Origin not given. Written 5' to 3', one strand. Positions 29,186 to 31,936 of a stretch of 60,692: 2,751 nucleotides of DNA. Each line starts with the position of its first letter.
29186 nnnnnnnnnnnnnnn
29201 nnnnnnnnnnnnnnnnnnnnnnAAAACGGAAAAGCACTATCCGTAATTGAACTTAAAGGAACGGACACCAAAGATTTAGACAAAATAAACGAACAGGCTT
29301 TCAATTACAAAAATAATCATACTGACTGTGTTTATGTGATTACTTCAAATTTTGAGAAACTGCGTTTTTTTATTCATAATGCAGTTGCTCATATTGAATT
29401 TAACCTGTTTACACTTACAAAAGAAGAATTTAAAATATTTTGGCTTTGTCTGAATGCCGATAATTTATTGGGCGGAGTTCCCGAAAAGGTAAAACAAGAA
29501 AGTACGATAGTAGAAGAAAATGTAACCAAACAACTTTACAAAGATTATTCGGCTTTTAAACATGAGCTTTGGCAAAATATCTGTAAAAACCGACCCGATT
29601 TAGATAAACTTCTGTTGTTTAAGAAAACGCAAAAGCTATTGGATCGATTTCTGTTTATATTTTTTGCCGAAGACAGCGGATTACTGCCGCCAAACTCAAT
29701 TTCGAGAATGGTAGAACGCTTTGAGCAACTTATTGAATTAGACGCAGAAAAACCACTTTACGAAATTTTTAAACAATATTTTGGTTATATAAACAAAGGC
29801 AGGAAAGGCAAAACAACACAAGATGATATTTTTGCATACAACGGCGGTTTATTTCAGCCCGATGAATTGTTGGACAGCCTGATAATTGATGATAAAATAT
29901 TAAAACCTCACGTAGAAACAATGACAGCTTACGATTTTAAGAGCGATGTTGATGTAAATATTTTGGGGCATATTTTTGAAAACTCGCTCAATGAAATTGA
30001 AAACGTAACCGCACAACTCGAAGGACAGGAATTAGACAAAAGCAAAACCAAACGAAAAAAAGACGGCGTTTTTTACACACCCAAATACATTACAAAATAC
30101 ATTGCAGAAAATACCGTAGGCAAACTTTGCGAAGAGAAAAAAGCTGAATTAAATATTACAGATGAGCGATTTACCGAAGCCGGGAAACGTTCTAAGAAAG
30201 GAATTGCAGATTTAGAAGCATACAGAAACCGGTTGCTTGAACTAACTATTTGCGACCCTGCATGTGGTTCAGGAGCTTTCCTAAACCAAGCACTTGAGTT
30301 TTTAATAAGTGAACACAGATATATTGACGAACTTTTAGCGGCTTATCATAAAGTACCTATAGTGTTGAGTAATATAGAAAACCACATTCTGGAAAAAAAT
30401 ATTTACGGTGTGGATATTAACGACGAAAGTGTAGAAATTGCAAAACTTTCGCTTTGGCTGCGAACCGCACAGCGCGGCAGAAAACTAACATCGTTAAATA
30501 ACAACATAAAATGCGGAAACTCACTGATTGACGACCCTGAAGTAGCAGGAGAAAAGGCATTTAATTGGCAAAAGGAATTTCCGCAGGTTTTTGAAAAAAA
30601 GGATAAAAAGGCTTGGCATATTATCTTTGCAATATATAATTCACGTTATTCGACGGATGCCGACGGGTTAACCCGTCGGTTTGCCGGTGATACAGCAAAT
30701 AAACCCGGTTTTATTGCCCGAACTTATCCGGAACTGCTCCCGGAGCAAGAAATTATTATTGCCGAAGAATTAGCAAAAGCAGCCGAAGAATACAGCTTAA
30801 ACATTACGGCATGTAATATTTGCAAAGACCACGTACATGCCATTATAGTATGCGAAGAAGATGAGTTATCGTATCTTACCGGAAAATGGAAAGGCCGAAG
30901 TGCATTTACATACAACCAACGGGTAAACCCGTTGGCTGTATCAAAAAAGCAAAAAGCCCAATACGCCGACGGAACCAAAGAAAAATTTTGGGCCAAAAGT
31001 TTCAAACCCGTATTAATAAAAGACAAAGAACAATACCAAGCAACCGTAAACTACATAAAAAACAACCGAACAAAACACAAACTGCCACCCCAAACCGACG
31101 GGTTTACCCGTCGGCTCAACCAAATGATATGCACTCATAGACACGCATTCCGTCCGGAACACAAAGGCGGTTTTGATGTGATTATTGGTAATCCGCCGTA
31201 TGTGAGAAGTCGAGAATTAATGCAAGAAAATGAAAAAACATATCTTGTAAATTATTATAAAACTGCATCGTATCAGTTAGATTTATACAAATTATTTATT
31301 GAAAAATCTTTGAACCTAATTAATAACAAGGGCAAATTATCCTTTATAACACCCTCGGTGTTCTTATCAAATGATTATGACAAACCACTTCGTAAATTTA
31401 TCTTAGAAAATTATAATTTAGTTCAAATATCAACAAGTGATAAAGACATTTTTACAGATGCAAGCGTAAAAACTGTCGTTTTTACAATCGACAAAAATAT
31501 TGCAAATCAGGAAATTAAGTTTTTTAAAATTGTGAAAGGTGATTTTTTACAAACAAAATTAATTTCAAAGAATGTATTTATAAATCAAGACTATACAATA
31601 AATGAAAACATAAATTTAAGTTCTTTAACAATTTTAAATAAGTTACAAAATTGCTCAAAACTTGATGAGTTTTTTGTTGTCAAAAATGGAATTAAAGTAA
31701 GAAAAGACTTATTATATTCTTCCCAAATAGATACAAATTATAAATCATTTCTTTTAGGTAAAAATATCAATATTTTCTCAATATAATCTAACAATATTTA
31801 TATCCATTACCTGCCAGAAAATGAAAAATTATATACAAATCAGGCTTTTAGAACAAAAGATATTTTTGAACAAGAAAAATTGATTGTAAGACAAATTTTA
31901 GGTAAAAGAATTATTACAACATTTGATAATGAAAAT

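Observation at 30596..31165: Y1 (HUH) IS200/RAYT-like transposase module embedded in frame inside the methyltransferase core of a Type IIG R-M gene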

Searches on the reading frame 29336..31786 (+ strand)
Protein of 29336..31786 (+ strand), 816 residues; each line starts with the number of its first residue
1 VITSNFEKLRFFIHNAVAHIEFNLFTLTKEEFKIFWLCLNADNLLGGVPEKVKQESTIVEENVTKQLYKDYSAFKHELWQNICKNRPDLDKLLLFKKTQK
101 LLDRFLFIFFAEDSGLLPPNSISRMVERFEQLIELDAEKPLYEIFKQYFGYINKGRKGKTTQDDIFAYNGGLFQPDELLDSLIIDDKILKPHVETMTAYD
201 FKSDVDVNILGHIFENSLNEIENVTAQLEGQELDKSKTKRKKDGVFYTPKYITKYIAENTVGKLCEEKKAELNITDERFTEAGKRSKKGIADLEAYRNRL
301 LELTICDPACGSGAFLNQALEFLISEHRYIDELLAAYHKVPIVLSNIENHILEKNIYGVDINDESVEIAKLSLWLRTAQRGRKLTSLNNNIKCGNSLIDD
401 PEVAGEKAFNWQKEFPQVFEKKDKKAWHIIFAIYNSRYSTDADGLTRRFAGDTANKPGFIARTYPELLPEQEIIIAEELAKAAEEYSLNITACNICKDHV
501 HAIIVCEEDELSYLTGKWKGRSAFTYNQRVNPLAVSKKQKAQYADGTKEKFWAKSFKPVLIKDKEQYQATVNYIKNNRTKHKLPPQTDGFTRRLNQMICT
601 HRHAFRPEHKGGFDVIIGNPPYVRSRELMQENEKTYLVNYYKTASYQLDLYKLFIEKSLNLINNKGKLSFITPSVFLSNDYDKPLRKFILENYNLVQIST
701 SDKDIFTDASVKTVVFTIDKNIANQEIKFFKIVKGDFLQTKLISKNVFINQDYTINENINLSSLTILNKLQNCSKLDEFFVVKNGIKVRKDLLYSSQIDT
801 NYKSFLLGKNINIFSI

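Call 3: search_protein_families(library=pfam, proteins=[window:29336-31786:+], max_evalue=1)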
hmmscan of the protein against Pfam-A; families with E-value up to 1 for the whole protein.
window:29336-31786:+ (816 aa): 8 families
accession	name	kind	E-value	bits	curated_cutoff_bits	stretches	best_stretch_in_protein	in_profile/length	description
PF07669.17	Eco57I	-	1.5e-46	159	25.3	2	564-706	29-171/171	Eco57I restriction-modification methylase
PF02384.22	N6_Mtase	-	9.2e-18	65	20.4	2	609-730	122-244/311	N-6 DNA Methylase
PF20473.4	MmeI_Mtase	-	1e-17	64.6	27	2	287-421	9-132/259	MmeI, DNA-methyltransferase domain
PF01797.21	Y1_Tnp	-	1.1e-08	35.6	23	1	476-577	29-121/121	Transposase IS200 like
PF20465.4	MmeI_hel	-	1.4e-06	29.4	27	1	97-173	2-75/75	MmeI, helicase spacer domain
PF01170.24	UPF0020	-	2.7e-05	24.4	22.3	1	303-371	30-94/197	RMKL-like, methyltransferase domain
PF13847.12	Methyltransf_31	-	0.076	13.1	27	1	303-370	5-45/145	Methyltransferase domain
PF03602.21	Cons_hypoth95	-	0.17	12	24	0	220-268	92-140/182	Conserved hypothetical protein 95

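Call 4: search_protein_families(library=ncbifam, proteins=[window:29336-31786:+], max_evalue=1)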
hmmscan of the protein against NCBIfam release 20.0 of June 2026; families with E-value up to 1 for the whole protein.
window:29336-31786:+ (816 aa): 11 families
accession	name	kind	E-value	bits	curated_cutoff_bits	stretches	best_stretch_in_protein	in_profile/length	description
NF033452.1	BREX_1_MTaseX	exception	5.9e-40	137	500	1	180-731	189-623/1210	BREX-1 system adenine-specific DNA-methyltransferase PglX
NF033455.1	BREX_6_MTaseX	exception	2.6e-22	78.3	900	2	608-718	550-655/1319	BREX-6 system adenine-specific DNA-methyltransferase PglX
NF033454.1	BREX_5_MTaseX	exception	3.1e-16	58.2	900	2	245-381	224-372/1404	BREX-5 system adenine-specific DNA-methyltransferase PglX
NF047646.1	REP_Tyr_transpos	equivalog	2.2e-13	50.3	80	1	470-583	29-136/146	REP-associated tyrosine transposase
NF047738.1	antiphage_MADS2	equivalog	1.2e-12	47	720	2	611-695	441-538/654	methylation-associated defense system DNA methyltransferase MAD2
NF033451.1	BREX_2_MTaseX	equivalog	2.5e-12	45.4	400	2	234-415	186-333/1185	BREX-2 system adenine-specific DNA-methyltransferase PglX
TIGR02987.1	met_A_Alw26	exception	2.6e-11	42.9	353.5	3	649-784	173-312/523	Alw26I/Eco31I/Esp3I family type II restriction adenine-specific DNA-methyltransferase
NF033573.1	transpos_IS200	equivalog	1.5e-06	28.4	55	1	476-556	35-107/126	IS200/IS605 family transposase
TIGR03534.1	RF_mod_PrmC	equivalog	5.4e-05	22.8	199.1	1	600-668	143-215/253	peptide chain release factor N(5)-glutamine methyltransferase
TIGR00536.1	hemK_fam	subfamily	0.00036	19.7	115.5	1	601-634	171-204/286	HemK family protein methyltransferase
TIGR03533.1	L3_gln_methyl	equivalog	0.058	12.7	229.7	1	600-629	177-206/284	50S ribosomal protein L3 N(5)-glutamine methyltransferase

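Call 11: find_homologous_proteins(query=window:29336-31786:+, max_evalue=1e-10)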
Query window:29336-31786:+ (816 aa): 8000 proteins with E <= 1e-10 among 8000 candidates; the best 120 are listed.
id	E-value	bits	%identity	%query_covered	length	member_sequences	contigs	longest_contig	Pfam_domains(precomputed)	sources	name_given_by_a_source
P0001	0.0e+0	1027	56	100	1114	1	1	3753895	PF20465.5,PF02384.23,PF07669.18,PF12950.14,PF20473.5,PF01797.22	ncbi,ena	-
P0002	2.7e-290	983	57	100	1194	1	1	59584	PF02384.23,PF07669.18,PF12950.14,PF20473.5,PF01797.22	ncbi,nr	ncbi:MAG: N-6 DNA methylase [Prolixibacteraceae bacterium]|nr:N-6 DNA methylase [Prolixibacteraceae 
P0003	4.4e-288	976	57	100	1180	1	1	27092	PF20465.5,PF02384.23,PF07669.18,PF12950.14,PF20473.5,PF01797.22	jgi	jgi:REP element-mobilizing transposase RayT/type I restriction-modification system DNA methylase sub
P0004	1.1e-287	975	59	96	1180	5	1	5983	PF02384.23,PF07669.18,PF12950.14,PF20473.5,PF01797.22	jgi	-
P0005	6.6e-283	959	55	100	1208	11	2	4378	PF02384.23,PF07669.18,PF12950.14,PF20473.5,PF01797.22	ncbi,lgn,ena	-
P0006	4.1e-279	946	59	89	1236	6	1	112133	PF20465.5,PF02384.23,PF07669.18,PF12950.14,PF20473.5,PF01797.22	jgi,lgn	jgi:type I restriction-modification system DNA methylase subunit/REP element-mobilizing transposase 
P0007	2.3e-277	940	53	96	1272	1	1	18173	PF20465.5,PF02384.23,PF07669.18,PF12950.14,PF20473.5,PF01797.22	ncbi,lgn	-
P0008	7.6e-277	939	56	99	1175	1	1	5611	PF20465.5,PF02384.23,PF07669.18,PF12950.14,PF01170.25,PF20473.5,PF01797.22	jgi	jgi:type I restriction-modification system DNA methylase subunit/REP element-mobilizing transposase 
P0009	9.1e-276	935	55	96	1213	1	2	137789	PF20465.5,PF02384.23,PF07669.18,PF12950.14,PF01170.25,PF20473.5,PF01797.22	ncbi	-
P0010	1.2e-275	935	55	96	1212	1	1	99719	PF20465.5,PF02384.23,PF07669.18,PF12950.14,PF01170.25,PF20473.5,PF01797.22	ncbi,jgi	jgi:REP element-mobilizing transposase RayT/type I restriction-modification system DNA methylase sub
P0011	1.2e-273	928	56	100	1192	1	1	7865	PF20465.5,PF02384.23,PF07669.18,PF12950.14,PF01170.25,PF20473.5,PF01797.22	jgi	jgi:type I restriction-modification system DNA methylase subunit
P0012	3.5e-273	927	54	100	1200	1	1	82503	PF02384.23,PF07669.18,PF12950.14,PF01170.25,PF20473.5,PF01797.22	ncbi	ncbi:MAG: TaqI-like C-terminal specificity domain-containing protein [Crocinitomicaceae bacterium]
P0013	8.0e-273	925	54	100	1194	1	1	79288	PF02384.23,PF07669.18,PF12950.14,PF20473.5,PF01797.22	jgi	-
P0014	9.7e-273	925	58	88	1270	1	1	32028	PF20465.5,PF02384.23,PF07669.18,PF12950.14,PF20473.5,PF01797.22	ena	-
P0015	2.1e-271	921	55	92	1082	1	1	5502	PF20465.5,PF02384.23,PF07669.18,PF20473.5,PF01797.22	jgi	jgi:REP element-mobilizing transposase RayT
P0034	4.5e-256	870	53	100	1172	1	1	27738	PF20465.5,PF02384.23,PF07669.18,PF12950.14,PF20473.5,PF01797.22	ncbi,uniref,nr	ncbi:Eco57I restriction-modification methylase domain-containing protein [Confluentibacter flavum]|u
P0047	5.6e-251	853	84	52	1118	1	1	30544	PF20465.5,PF02384.23,PF07669.18,PF12950.14,PF01170.25,PF20473.5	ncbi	-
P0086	2.2e-240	818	64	52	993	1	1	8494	PF02384.23,PF07669.18,PF12950.14,PF20464.4,PF20473.5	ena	-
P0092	1.1e-238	813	74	52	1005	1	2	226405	PF20465.5,PF02384.23,PF07669.18,PF12950.14,PF20473.5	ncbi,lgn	ncbi:MAG: TaqI-like C-terminal specificity domain-containing protein [Flavobacteriales bacterium]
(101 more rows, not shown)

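Call 35: find_encoding_contigs(protein=P0092, flank=3000, max_places=2)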
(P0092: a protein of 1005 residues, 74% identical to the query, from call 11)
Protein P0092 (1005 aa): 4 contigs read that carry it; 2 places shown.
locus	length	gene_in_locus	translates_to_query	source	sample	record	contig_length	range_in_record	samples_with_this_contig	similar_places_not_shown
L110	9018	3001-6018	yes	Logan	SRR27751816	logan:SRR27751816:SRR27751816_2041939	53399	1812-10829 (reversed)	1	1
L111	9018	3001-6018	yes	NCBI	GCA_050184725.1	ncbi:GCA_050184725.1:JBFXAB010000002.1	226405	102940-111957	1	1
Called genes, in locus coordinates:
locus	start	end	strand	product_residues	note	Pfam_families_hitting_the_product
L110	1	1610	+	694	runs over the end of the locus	PF06739:SBBP (weak), PF18962:Por_Secre_tail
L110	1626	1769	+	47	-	-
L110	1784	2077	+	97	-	-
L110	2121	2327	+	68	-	-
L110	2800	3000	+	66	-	PF13443:HTH_26, PF01381:HTH_3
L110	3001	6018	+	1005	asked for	PF20465:MmeI_hel (weak), PF02384:N6_Mtase, PF20473:MmeI_Mtase, PF07669:Eco57I, PF12950:TaqI_C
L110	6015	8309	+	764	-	PF13166:AAA_13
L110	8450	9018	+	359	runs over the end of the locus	PF06114:Peptidase_M78 (weak)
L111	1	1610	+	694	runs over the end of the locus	PF06739:SBBP (weak), PF18962:Por_Secre_tail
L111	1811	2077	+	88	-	-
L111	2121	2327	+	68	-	-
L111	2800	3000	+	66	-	PF13443:HTH_26, PF01381:HTH_3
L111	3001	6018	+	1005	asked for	PF20465:MmeI_hel (weak), PF02384:N6_Mtase, PF20473:MmeI_Mtase, PF07669:Eco57I, PF12950:TaqI_C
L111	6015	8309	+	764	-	PF13166:AAA_13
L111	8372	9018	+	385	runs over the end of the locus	PF06114:Peptidase_M78 (weak)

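Call 36: find_encoding_contigs(protein=P0034, flank=3000, max_places=2)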
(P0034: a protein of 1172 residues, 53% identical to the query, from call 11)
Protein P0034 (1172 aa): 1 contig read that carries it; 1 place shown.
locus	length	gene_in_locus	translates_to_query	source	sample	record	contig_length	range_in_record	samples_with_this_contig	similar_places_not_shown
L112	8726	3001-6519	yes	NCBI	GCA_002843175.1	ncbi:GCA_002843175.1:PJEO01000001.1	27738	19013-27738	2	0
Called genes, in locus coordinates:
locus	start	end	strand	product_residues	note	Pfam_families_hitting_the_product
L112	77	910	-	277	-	PF00561:Abhydrolase_1, PF12146:Hydrolase_4, PF12697:Abhydrolase_6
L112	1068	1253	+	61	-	-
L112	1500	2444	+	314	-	-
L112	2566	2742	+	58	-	-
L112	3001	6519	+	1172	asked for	PF20465:MmeI_hel (faint), PF02384:N6_Mtase (weak), PF20473:MmeI_Mtase, PF07669:Eco57I, PF01797:Y1_Tnp, PF07669:Eco57I, PF12950:TaqI_C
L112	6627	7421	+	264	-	-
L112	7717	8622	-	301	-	PF01609:DDE_Tnp_1, PF13612:DDE_Tnp_1_3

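Call 37: find_encoding_contigs(protein=P0047, flank=3000, max_places=2)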
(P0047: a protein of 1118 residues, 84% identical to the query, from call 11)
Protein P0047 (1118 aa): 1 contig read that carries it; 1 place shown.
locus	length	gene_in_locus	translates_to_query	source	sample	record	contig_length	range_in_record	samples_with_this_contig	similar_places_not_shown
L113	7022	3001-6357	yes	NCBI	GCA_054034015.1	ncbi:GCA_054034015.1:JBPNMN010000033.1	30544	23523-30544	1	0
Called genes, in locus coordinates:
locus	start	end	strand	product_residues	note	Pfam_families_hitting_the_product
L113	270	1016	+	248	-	PF00106:adh_short, PF08659:KR, PF13561:adh_short_C2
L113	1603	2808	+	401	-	PF06347:SH3_4 (faint), PF08239:SH3_3, PF11860:Muramidase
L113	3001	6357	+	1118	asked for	PF01170:UPF0020 (faint), PF20465:MmeI_hel (weak), PF20473:MmeI_Mtase, PF07669:Eco57I, PF02384:N6_Mtase, PF12950:TaqI_C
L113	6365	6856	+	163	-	-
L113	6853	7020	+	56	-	?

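Call 64: predict_structure(alignment_id=A2)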
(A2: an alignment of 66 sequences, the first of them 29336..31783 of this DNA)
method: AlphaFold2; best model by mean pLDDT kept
length: 816 residues; sequences in the alignment: 66
mean_pLDDT: 78.6   pTM: 0.67
mean pLDDT of the five models: 78.6, 75.7, 74.8, 70.8, 70.5
residues with pLDDT >= 90: 182; 70-90: 436; 50-70: 153; < 50: 45
segments of 3 or more residues with pLDDT < 50: 237-246, 437-463, 784-787
pLDDT, mean of each block of 10 residues (from residue 1): 64 57 77 78 73 67 78 90 91 87 88 83 89 88 92 86 78 85 91 88 68 64 72 55 50 81 89 82 74 89 82 79 87 81 62 80 74 73 59 78 80 83 94 59 41 42 64 89 92 87 95 90 82 62 60 83 95 90 82 90 91 81 74 89 85 92 90 88 93 94 72 90 87 88 91 86 75 71 51 65 60 52
secondary structure, 60 per line:
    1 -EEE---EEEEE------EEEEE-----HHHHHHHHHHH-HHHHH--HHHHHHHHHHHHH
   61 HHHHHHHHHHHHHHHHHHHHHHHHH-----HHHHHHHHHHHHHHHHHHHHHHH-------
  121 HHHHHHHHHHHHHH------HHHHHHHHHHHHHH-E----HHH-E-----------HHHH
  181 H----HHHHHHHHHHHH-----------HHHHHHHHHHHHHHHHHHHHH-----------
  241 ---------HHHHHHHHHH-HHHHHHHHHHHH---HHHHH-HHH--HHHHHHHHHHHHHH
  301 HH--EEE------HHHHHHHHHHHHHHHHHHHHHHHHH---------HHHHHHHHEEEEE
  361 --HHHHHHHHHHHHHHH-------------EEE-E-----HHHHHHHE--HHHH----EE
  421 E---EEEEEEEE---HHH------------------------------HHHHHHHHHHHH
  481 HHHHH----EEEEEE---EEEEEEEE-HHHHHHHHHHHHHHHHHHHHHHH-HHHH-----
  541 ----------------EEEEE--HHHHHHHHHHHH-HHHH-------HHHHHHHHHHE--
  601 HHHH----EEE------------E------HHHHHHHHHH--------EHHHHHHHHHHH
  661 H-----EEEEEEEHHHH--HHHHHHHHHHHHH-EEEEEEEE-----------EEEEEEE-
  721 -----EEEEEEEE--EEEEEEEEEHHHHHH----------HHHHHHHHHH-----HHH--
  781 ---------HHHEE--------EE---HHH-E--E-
elements in order (helices of 4 or more, strands of 3 or more residues): E2-4 E8-12 E19-23 H29-39 H41-45 H48-85 H91-113 H121-134 H141-154 H177-181 H186-197 H209-229 H250-259 H261-272 H276-280 H287-302 E305-307 H314-338 H348-355 E356-360 H363-377 E391-393 H401-407 H411-414 E419-421 E425-432 H469-485 E490-495 E499-506 H508-530 H532-535 E557-561 H564-575 H577-580 H588-597 H601-604 E609-611 H631-640 H650-661 E667-673 H674-677 H680-692 E694-701 E713-719 E726-733 E736-744 H745-750 H761-770

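Call 71: find_encoding_contigs(protein=P0086, flank=1500, max_places=1)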
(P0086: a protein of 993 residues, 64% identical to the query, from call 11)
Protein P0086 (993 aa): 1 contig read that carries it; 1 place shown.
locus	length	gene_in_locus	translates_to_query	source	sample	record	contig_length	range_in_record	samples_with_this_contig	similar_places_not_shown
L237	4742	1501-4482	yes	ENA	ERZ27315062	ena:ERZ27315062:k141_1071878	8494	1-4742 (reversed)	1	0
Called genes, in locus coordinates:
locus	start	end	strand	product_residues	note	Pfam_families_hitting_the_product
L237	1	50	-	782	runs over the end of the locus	PF13620:CarboxypepD_reg, PF13715:CarbopepD_reg_2, PF07715:Plug, PF00593:TonB_dep_Rec_b-barrel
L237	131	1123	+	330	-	PF12833:HTH_18, PF00165:HTH_AraC (weak)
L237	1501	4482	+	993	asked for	PF20464:MmeI_N (weak), PF02384:N6_Mtase, PF20473:MmeI_Mtase, PF07669:Eco57I, PF12950:TaqI_C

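Call 72: find_encoding_contigs(protein=P0005, flank=1500, max_places=1)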
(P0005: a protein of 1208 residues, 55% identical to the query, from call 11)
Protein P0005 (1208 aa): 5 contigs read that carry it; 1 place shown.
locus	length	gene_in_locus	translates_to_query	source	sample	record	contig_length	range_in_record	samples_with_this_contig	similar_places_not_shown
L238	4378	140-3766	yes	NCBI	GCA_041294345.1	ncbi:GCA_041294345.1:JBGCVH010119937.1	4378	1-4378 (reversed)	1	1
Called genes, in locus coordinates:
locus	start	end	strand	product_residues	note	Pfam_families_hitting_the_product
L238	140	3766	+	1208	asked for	PF20473:MmeI_Mtase, PF07669:Eco57I, PF01797:Y1_Tnp, PF07669:Eco57I, PF02384:N6_Mtase, PF12950:TaqI_C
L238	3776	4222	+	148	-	PF13676:TIR_2 (weak)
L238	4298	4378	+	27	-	?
